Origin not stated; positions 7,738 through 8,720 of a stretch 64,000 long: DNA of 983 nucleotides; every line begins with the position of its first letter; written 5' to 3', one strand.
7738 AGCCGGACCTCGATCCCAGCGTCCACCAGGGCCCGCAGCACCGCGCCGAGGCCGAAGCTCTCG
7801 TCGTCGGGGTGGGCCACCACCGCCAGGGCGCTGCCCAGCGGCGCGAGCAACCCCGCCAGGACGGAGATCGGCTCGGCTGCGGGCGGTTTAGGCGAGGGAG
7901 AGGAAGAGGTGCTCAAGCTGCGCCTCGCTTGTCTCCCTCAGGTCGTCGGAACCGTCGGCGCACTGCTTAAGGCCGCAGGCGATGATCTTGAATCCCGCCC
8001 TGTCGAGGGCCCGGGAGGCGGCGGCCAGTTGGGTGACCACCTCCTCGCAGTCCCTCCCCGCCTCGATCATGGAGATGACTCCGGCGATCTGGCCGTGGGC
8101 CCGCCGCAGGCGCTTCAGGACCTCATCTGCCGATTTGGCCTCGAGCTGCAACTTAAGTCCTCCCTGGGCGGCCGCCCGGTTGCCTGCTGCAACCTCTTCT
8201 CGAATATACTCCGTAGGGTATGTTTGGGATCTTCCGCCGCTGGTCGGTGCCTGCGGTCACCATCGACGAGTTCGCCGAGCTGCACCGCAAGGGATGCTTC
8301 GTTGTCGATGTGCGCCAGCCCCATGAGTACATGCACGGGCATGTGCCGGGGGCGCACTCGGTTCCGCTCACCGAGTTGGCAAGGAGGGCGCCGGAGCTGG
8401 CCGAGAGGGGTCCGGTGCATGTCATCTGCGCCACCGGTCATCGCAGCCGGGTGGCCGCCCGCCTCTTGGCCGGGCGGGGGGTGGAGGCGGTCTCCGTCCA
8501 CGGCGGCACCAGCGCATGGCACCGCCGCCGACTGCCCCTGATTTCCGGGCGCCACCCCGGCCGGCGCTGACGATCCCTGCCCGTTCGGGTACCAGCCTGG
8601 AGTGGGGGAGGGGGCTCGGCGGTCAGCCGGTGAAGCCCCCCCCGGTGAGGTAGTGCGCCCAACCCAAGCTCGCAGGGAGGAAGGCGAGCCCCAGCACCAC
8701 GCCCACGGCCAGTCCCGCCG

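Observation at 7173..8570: CsoR-family repressor with Cys/Cys/Cys ligand pattern, apparently co-transcribed with a PIG-L deacetylase and divergent from a rhodanese: candidate persulfide/thiol-homeostasis module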

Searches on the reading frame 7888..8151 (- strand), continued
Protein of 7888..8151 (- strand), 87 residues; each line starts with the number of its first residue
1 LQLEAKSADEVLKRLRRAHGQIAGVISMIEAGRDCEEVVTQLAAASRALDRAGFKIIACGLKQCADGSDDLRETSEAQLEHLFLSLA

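Call 17: find_related_loci(query=A1, collection=genome_contigs, flank=5000)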
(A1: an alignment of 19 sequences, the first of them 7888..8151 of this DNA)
Query A1 (87 aa) in genome_contigs; peptide patterns used: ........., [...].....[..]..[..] (x = any residue, [..] = any of these).
600 stretches matched a pattern (row limit reached: there are more); 579 encode a relative of the query (tblastn E <= 1e-3); the best 80 are kept; 80 distinct loci.
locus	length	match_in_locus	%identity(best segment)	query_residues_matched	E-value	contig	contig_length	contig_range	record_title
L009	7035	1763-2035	69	1-87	3e-34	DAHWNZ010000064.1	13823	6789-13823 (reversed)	MAG TPA_asm: Candidatus Dormiibacterota bacterium isolate clean217 NODE_64_length_13823_cov_3.379238, whole genome shotg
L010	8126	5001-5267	70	1-87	2e-34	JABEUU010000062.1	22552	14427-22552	MAG: Candidatus Dormiibacterota bacterium isolate AG 12 k99_99693, whole genome shotgun sequence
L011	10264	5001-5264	66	1-87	1e-33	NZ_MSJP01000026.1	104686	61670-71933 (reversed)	Streptomyces sp. CBMA291 CBMA291_26, whole genome shotgun sequence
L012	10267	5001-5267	69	1-87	2e-33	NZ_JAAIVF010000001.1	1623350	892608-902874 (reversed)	Speluncibacter jeojiensis strain D2-41 contig1, whole genome shotgun sequence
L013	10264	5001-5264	66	1-87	4e-33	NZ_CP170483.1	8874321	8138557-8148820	Kitasatospora purpeofusca strain ZZ-48 chromosome, complete genome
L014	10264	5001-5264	65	1-87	7e-33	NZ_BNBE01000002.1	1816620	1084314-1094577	Streptomyces filamentosus strain JCM 4122 sequence2, whole genome shotgun sequence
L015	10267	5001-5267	67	1-87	6e-33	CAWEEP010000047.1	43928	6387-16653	MAG: Candidatus Dormibacteraeota bacterium isolate MFD01188.bin.2.123 genome assembly, contig: contig_37756, whole genom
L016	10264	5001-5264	65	1-87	2e-32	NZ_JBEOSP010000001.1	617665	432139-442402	Kitasatospora sp. NPDC096128 NPDC096128_221_D3.ctg-0001, whole genome shotgun sequence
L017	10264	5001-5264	65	1-87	2e-32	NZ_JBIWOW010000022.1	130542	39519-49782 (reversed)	Kitasatospora sp. NPDC101183 NPDC101183_277_D3.ctg-0022, whole genome shotgun sequence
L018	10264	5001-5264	65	1-87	2e-32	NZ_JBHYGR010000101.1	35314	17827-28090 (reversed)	Kitasatospora sp. NPDC059088 NPDC059088_T51_B2.ctg-0101, whole genome shotgun sequence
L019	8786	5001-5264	64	1-87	4e-32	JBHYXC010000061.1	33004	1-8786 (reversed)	Streptomyces sp. NPDC059373 NPDC059373_T46_F8.ctg-0061, whole genome shotgun sequence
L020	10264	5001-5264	66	1-87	5e-32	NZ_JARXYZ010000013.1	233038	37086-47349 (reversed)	Kitasatospora sp. MAA19 Ga0532207_13, whole genome shotgun sequence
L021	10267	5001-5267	66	1-87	3e-32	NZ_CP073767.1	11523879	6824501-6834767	Dactylosporangium aurantiacum strain NRRL B-8018 chromosome, complete genome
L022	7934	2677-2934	63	1-87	4e-32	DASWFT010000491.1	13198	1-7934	MAG TPA_asm: Streptosporangiaceae bacterium isolate SMAG_U2796 k141_2333561, whole genome shotgun sequence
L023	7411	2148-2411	63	1-87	4e-32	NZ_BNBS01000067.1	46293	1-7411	Streptomyces hydrogenans strain JCM 4771 sequence067, whole genome shotgun sequence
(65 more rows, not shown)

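Call 32: search_protein_families(library=pfam, alignment_id=A2, max_evalue=0.0001)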
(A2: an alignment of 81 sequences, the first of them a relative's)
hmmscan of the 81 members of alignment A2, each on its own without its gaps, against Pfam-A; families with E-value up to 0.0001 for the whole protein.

A. member 1, L001:5583-6017:- (144 aa): 1 family
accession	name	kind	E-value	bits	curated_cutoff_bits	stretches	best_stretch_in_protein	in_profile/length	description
PF00581.25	Rhodanese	-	4.5e-15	56.4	22.2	1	44-129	3-100/102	Rhodanese-like domain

B. families by the number of members that match (of 81 scanned): 60 families (the first 25 are shown)
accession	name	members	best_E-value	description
PF00581.25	Rhodanese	17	1.5e-26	Rhodanese-like domain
PF01925.25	TauE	9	4.2e-57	Sulfite exporter TauE/SafE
PF03176.21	MMPL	7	9.9e-77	MMPL family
PF11127.14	YgaP-like_TM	6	4.8e-08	Inner membrane protein YgaP-like, transmembrane domain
PF05239.21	PRC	5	2.1e-08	PRC-barrel domain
PF00085.26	Thioredoxin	4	9.8e-26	Thioredoxin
PF00440.29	TetR_N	4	1.6e-15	Bacterial regulatory proteins, tetR family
PF00753.33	Lactamase_B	4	2.5e-11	Metallo-beta-lactamase superfamily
PF13098.12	Thioredoxin_2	4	8.7e-08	Thioredoxin-like domain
PF03625.19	DUF302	3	1.1e-24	Domain of unknown function DUF302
PF04672.18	Methyltransf_19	2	5.2e-103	S-adenosyl methyltransferase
PF02515.22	CoA_transf_3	2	2.6e-85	CoA-transferase family III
PF07992.20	Pyr_redox_2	2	1.1e-57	Pyridine nucleotide-disulphide oxidoreductase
PF01553.26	Acyltransferase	2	1.7e-23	Acyltransferase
PF00070.33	Pyr_redox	2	4.5e-17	Pyridine nucleotide-disulphide oxidoreductase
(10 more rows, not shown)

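Call 33: search_protein_families(library=pfam, alignment_id=A3, max_evalue=0.0001)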
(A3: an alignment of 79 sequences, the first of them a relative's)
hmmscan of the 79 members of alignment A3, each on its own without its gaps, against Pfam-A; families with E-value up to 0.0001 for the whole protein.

A. member 1, L001:6581-8551:+ (656 aa): 3 families
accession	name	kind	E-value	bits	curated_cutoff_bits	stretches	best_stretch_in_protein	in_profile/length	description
PF11896.14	GlgE_dom_N_S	-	5.5e-40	138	25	1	15-199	2-179/179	Alpha-1,4-glucan:maltose-1-phosphate maltosyltransferase, domain N/S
PF21702.3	GLGE_C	-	6.5e-30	103.6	27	1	567-654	1-87/87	GLGE, C-terminal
PF00128.31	Alpha-amylase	-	1.4e-09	38.1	22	1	215-330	8-104/446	Alpha amylase, catalytic domain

B. families by the number of members that match (of 79 scanned): 67 families (the first 25 are shown)
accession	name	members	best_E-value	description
PF03625.19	DUF302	14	5e-26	Domain of unknown function DUF302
PF02585.22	PIG-L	4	1.1e-30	GlcNAc-PI de-N-acetylase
PF03372.29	Exo_endo_phos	3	3.6e-06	Endonuclease/Exonuclease/phosphatase family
PF04185.19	Phosphoesterase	2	8.4e-109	Phosphoesterase family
PF05506.17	PLipase_C_C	2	5.4e-34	Bacterial phospholipase C, C-terminal domain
PF00581.25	Rhodanese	2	1.7e-24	Rhodanese-like domain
PF00881.29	Nitroreductase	2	5.4e-20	Nitroreductase family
PF12697.13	Abhydrolase_6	2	1.2e-19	Alpha/beta hydrolase family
PF00561.26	Abhydrolase_1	2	3.6e-18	alpha/beta hydrolase fold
PF13649.12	Methyltransf_25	2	5.4e-18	Methyltransferase domain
PF08242.18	Methyltransf_12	2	2.2e-14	Methyltransferase domain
PF13185.12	GAF_2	2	2.8e-14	GAF domain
PF08241.18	Methyltransf_11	2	2.6e-13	Methyltransferase domain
PF12146.15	Hydrolase_4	2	7.1e-11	Serine aminopeptidase, S33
PF00440.29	TetR_N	2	8e-10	Bacterial regulatory proteins, tetR family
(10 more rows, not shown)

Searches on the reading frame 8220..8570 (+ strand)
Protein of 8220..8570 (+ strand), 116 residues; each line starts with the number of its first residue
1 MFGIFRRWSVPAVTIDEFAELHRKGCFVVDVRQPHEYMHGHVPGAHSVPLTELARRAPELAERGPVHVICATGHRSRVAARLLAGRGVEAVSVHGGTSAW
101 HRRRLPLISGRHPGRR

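Call 3: search_protein_families(library=pfam, proteins=[window:8220-8570:+], max_evalue=0.01)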
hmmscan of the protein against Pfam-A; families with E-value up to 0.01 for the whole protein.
window:8220-8570:+ (116 aa): 1 family
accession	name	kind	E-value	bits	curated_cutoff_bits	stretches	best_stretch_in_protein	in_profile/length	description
PF00581.25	Rhodanese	-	7.7e-15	55.6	22.2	1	15-102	2-101/102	Rhodanese-like domain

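Call 4: search_protein_families(library=ncbifam, proteins=[window:8220-8570:+], max_evalue=0.01)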
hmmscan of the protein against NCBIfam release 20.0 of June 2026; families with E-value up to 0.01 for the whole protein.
window:8220-8570:+ (116 aa): 17 families
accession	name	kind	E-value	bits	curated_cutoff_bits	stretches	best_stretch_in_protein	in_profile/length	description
NF006444.0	PRK08762.1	equivalog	1.6e-16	59.9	449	1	8-108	12-115/387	molybdopterin-synthase adenylyltransferase MoeB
NF001195.0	PRK00162.1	equivalog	6.6e-12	45.7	102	1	19-106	14-102/108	thiosulfate sulfurtransferase GlpE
NF005646.0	PRK07411.1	equivalog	4.1e-10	39.4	633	1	14-103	285-382/390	molybdopterin-synthase adenylyltransferase MoeB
NF008750.0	PRK11784.1-2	equivalog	2.7e-09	36.6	241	1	16-52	6-42/346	tRNA 2-selenouridine(34) synthase MnmH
NF007627.0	PRK10287.1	equivalog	1.2e-08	35.1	102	1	27-98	22-95/104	thiosulfate sulfurtransferase PspE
TIGR03167.1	tRNA_sel_U_synt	equivalog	5e-08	32.7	219.75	1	27-52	4-29/311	tRNA 2-selenouridine(34) synthase MnmH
NF045521.1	rhoda_near_glyco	subfamily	9.3e-08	32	145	1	7-107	14-115/144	rhodanese homology domain-containing protein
NF005902.0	PRK07878.1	equivalog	1.4e-06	27.5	647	1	24-102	302-383/392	adenylyltransferase/sulfurtransferase MoeZ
TIGR02981.1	phageshock_pspE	exception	2.9e-06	27.5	126.3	1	27-98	20-93/101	thiosulfate sulfurtransferase PspE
NF008751.0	PRK11784.1-3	equivalog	4.6e-06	26.1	361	1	14-56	6-48/367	tRNA 2-selenouridine(34) synthase MnmH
TIGR04568.1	arch_SelU_Nterm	equivalog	2.5e-05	24.2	200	1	12-50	90-128/215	selenouridine synthase SelU-like subunit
NF008752.0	PRK11784.1-4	equivalog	3.7e-05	22.7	266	1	28-54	21-47/357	tRNA 2-selenouridine(34) synthase MnmH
TIGR04271.1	ThiI_C_thiazole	equivalog_domain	5.6e-05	23.1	70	1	14-94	16-99/101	thiazole biosynthesis protein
NF008749.0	PRK11784.1-1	equivalog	0.00095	18.4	548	0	20-56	12-48/364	tRNA 2-selenouridine(34) synthase MnmH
NF045694.1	seleno_TsoB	exception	0.0044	15.2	805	1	22-52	58-88/572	rhodanese/DsbD fusion-like selenoprotein TsoB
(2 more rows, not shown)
